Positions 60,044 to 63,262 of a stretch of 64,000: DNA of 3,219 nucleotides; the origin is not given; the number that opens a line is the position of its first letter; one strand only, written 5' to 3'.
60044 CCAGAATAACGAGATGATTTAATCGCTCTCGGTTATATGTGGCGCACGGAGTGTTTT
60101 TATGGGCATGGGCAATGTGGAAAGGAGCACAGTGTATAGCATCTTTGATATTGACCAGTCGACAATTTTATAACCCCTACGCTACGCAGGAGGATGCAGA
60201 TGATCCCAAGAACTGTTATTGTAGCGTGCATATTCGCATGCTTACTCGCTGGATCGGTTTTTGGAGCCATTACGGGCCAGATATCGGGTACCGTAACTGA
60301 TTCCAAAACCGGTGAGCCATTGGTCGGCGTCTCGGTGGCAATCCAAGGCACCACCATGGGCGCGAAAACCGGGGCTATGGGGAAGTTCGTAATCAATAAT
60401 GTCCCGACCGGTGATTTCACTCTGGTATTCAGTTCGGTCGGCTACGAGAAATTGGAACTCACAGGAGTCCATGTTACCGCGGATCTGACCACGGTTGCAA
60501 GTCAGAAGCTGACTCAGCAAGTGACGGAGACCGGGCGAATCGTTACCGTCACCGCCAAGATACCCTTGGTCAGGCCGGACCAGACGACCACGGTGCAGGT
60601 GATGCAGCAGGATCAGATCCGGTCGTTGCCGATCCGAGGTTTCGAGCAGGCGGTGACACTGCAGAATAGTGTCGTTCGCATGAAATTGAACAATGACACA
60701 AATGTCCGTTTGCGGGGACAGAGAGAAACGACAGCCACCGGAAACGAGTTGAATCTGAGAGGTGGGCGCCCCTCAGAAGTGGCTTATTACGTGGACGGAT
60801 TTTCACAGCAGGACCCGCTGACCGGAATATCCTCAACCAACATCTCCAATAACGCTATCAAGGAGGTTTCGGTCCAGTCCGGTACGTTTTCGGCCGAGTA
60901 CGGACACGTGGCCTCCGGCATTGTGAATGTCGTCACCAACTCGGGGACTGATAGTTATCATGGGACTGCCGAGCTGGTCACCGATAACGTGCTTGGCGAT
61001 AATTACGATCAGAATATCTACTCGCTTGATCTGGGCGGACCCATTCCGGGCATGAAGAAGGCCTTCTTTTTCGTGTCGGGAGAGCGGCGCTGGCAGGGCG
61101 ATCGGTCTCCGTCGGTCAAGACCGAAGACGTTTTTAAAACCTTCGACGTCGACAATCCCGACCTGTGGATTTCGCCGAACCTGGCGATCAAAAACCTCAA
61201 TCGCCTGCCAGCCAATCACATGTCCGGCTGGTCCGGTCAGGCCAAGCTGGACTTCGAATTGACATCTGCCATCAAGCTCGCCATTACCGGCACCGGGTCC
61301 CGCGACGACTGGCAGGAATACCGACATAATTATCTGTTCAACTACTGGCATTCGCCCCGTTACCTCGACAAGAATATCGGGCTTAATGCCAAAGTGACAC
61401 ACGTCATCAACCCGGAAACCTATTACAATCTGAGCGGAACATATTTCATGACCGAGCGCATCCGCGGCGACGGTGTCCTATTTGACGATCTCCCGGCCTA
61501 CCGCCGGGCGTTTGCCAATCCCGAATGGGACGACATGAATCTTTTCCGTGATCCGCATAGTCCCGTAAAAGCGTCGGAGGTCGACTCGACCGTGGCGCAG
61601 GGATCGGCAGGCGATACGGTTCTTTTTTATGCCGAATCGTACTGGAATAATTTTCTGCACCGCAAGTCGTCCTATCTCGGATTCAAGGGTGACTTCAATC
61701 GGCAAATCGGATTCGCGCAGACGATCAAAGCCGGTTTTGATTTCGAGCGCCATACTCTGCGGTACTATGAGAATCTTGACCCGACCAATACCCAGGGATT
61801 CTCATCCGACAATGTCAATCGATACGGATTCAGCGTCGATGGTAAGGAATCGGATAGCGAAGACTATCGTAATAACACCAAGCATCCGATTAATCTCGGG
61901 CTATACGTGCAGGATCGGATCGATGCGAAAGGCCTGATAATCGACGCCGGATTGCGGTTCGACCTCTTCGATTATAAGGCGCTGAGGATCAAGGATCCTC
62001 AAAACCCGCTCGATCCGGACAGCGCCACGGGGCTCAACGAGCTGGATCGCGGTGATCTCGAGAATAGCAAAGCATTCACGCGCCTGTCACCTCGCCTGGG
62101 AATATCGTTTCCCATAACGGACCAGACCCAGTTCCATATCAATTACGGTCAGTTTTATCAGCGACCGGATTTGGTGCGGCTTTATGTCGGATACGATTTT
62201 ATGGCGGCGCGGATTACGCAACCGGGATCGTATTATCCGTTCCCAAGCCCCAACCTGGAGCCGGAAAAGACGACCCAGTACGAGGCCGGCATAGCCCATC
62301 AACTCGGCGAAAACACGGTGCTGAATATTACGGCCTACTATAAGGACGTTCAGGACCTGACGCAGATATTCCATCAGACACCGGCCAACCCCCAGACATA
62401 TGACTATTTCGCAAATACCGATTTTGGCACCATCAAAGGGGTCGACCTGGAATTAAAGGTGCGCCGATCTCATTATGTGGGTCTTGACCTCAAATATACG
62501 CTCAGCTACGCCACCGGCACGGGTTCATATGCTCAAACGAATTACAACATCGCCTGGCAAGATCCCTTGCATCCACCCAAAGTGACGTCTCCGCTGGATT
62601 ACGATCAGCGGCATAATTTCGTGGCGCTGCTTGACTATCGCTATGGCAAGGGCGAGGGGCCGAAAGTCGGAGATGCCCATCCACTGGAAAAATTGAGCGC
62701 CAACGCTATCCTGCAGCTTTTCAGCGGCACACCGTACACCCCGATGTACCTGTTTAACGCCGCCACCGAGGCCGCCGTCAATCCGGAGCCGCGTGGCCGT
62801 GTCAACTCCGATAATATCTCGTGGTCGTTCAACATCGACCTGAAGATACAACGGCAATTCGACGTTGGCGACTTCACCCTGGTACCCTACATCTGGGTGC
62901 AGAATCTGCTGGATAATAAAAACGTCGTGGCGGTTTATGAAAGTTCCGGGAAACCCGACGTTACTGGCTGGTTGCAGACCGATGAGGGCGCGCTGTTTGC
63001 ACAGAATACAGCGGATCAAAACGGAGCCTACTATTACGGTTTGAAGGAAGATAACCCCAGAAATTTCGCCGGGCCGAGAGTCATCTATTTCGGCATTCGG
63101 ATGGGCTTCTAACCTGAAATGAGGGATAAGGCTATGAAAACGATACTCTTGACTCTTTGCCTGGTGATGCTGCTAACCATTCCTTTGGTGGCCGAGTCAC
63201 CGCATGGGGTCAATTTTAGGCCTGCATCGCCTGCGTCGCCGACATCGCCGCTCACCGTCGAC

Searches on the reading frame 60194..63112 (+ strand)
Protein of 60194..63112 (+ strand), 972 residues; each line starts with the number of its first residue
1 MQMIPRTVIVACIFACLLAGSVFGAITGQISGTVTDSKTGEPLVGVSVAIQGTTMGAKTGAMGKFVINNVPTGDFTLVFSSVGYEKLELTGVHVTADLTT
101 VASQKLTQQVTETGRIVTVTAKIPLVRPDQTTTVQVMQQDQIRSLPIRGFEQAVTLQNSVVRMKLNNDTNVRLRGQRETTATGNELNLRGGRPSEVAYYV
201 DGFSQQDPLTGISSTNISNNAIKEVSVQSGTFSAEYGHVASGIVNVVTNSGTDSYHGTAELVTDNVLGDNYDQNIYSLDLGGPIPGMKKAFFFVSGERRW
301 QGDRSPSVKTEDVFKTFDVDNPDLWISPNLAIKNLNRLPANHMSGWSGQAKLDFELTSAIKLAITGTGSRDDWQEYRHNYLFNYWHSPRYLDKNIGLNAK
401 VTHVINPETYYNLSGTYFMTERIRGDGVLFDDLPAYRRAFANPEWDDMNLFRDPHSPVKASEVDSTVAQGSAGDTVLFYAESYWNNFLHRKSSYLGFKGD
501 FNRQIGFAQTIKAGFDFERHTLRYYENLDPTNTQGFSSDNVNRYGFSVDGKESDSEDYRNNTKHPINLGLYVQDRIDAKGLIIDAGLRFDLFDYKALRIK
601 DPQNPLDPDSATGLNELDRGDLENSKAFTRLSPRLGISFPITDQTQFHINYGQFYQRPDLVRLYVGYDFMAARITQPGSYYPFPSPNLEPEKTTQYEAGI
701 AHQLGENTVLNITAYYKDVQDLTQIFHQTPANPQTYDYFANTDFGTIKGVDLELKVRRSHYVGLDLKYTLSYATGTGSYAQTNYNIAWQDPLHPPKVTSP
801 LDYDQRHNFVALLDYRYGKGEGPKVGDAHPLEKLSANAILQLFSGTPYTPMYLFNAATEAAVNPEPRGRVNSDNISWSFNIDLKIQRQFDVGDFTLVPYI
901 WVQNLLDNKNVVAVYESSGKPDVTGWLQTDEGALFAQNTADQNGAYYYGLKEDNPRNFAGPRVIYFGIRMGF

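Call 72: search_protein_families(library=pfam, proteins=[window:60194-63112:+], max_evalue=0.00001)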
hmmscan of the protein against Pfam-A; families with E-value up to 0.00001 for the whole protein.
window:60194-63112:+ (972 aa): 4 families
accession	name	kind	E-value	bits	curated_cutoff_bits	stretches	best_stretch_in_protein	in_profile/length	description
PF00593.30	TonB_dep_Rec_b-barrel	-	1.2e-26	95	27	1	377-857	16-404/436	TonB dependent receptor-like, beta-barrel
PF13715.12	CarbopepD_reg_2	-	1.1e-17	64.3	32.2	1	30-111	1-81/88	CarboxypepD_reg-like domain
PF13620.12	CarboxypepD_reg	-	5.7e-16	59.1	32.3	1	29-105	1-80/82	Carboxypeptidase regulatory-like domain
PF07715.20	Plug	-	3.1e-08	34.5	23.9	1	129-242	4-105/107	TonB-dependent Receptor Plug Domain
